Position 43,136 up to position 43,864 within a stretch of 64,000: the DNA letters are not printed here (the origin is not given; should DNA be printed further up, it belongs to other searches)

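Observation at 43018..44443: Three uncharacterised genes (small HTH protein, small membrane protein, 237-aa protein) directly upstream of the rhs operon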

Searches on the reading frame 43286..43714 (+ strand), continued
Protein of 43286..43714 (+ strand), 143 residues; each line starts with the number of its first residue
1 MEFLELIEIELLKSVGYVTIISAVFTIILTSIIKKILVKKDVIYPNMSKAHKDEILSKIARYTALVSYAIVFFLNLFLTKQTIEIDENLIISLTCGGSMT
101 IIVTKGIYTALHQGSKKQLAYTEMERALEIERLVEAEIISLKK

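Call 63: search_protein_families(library=padloc, proteins=[window:43286-43714:+, L004:11300-12844:+], max_evalue=0.1)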
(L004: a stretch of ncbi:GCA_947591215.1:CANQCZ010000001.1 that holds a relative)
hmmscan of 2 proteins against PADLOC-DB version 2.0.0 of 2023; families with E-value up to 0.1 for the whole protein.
window:43286-43714:+ (143 aa): 0 families

L004:11300-12844:+ (515 aa): 0 families

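Call 71: find_encoding_contigs(protein=P0021, flank=10000, max_places=2)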
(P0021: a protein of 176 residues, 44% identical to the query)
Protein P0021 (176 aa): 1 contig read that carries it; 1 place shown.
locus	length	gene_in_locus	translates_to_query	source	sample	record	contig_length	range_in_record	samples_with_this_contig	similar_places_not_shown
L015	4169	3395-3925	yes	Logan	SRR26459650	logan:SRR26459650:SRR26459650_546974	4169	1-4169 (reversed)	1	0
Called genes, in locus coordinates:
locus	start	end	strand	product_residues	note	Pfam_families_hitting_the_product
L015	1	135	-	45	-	?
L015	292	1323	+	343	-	-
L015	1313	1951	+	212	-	-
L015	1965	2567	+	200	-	-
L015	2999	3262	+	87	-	-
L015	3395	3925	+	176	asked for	-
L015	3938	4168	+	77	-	?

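Call 72: find_encoding_contigs(protein=P0015, flank=10000, max_places=3)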
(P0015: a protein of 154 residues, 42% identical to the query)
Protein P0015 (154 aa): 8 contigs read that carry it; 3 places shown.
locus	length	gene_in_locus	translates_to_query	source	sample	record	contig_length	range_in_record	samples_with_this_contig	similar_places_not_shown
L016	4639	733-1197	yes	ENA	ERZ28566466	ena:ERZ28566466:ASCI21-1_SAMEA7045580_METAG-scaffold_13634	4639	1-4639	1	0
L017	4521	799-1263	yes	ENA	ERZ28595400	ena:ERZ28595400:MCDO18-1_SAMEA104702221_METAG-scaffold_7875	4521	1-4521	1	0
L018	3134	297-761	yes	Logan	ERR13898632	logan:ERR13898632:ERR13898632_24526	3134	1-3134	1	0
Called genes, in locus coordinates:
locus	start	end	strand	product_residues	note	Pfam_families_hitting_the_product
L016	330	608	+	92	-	-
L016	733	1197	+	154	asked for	-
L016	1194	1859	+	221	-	-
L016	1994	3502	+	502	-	-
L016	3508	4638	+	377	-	?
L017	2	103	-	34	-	?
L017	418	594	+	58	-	-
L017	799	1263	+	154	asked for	-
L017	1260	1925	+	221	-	-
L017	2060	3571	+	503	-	-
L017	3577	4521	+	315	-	?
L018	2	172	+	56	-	?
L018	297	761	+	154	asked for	-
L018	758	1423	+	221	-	-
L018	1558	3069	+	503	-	-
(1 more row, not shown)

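Call 78: find_homologous_proteins(query=A4, max_evalue=1)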
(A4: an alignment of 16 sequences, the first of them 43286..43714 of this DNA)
Query A4 (16 sequences) (143 aa, profile of the alignment): 132 proteins with E <= 1 among 6007 candidates; the best 120 are listed.
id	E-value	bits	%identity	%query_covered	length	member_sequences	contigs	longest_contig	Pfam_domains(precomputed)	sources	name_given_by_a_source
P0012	1.3e-64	235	40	94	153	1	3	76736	-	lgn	-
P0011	2.4e-64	234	42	85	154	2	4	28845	-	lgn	-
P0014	2.5e-64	234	41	87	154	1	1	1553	-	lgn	-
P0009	5.8e-63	229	43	78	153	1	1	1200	-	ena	-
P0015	3.8e-62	227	42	91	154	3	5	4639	-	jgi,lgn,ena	-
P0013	7.4e-62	226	39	90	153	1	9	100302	-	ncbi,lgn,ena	-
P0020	1.3e-61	225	36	89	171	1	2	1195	-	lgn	-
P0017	5.4e-61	223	46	78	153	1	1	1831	-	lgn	-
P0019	9.1e-60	219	36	90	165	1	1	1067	-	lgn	-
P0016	1.3e-59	218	37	100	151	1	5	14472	-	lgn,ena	-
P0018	4.0e-59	217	42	95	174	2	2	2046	-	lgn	-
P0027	3.8e-58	214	37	89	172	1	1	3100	-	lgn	-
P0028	5.3e-58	213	40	95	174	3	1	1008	-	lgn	-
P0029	5.9e-58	213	41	95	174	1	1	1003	-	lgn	-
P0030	7.5e-57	209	38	97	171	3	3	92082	-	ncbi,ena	-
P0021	1.5e-55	205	44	87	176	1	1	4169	-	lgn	-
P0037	4.4e-54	200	42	96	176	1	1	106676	-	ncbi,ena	-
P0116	1.7e-52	195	42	87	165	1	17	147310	-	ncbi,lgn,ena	-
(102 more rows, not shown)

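Call 79: find_encoding_contigs(protein=P0116, flank=10000, max_places=3)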
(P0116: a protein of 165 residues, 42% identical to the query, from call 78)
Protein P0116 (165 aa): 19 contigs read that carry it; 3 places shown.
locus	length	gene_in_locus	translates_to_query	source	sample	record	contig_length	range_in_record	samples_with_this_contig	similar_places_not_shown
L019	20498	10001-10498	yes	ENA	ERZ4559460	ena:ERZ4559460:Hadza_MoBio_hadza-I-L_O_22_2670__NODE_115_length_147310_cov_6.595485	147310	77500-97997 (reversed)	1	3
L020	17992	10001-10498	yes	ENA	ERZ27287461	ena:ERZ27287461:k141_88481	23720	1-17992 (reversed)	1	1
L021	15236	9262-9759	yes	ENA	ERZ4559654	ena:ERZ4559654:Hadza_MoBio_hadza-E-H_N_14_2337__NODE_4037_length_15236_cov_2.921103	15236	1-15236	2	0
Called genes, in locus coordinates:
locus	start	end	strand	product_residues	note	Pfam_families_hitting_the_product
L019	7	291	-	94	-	-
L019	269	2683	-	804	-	PF13304:AAA_21 (faint)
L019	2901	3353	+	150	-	PF08774:VRR_NUC (weak)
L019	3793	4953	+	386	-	PF02384:N6_Mtase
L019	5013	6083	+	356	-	PF01420:Methylase_S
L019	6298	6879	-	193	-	PF00239:Resolvase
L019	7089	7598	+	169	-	PF04542:Sigma70_r2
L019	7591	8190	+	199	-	-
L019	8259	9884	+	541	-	PF00082:Peptidase_S8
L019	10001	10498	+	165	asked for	-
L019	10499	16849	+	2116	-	PF05593:RHS_repeat (faint), PF25023:TEN_YD-shell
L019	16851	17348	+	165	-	-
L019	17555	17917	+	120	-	-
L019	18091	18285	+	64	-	-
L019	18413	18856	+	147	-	-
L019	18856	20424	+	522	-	-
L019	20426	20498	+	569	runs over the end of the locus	-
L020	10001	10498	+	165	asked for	-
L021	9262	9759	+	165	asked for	-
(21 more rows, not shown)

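Call 80: find_encoding_contigs(protein=P0037, flank=10000, max_places=2)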
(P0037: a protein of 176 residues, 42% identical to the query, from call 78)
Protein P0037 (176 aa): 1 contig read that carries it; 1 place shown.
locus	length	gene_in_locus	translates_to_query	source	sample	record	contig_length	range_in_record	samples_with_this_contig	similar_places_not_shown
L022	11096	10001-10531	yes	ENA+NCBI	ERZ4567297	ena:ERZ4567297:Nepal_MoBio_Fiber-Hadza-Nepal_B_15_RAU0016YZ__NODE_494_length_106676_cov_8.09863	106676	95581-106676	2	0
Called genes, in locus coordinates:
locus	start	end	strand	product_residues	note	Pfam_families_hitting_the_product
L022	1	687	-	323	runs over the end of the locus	PF04018:VCA0040-like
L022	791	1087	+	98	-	-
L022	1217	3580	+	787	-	PF02837:Glyco_hydro_2_N, PF22666:Glyco_hydro_2_N2 (weak), PF02836:Glyco_hydro_2_C, PF16355:DUF4982, PF18565:Glyco_hydro2_C5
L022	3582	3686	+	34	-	-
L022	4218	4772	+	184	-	PF01195:Pept_tRNA_hydro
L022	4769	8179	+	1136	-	PF17757:UvrB_inter, PF02559:CarD_TRCF_RID, PF00270:DEAD, PF04851:ResIII, PF00271:Helicase_C, PF03461:TRCF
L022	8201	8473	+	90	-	PF01479:S4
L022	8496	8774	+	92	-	PF07873:YabP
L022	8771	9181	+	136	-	-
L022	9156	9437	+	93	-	-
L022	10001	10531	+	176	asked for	-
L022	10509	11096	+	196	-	?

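Call 88: find_related_loci(query=A4, collection=viral_contigs, flank=6000)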
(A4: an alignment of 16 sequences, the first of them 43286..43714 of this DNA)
Query A4 (143 aa) in viral_contigs; peptide patterns used: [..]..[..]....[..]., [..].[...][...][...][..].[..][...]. (x = any residue, [..] = any of these).
75 stretches matched a pattern, but none encodes a relative of the query by tblastn (E <= 1e-3).
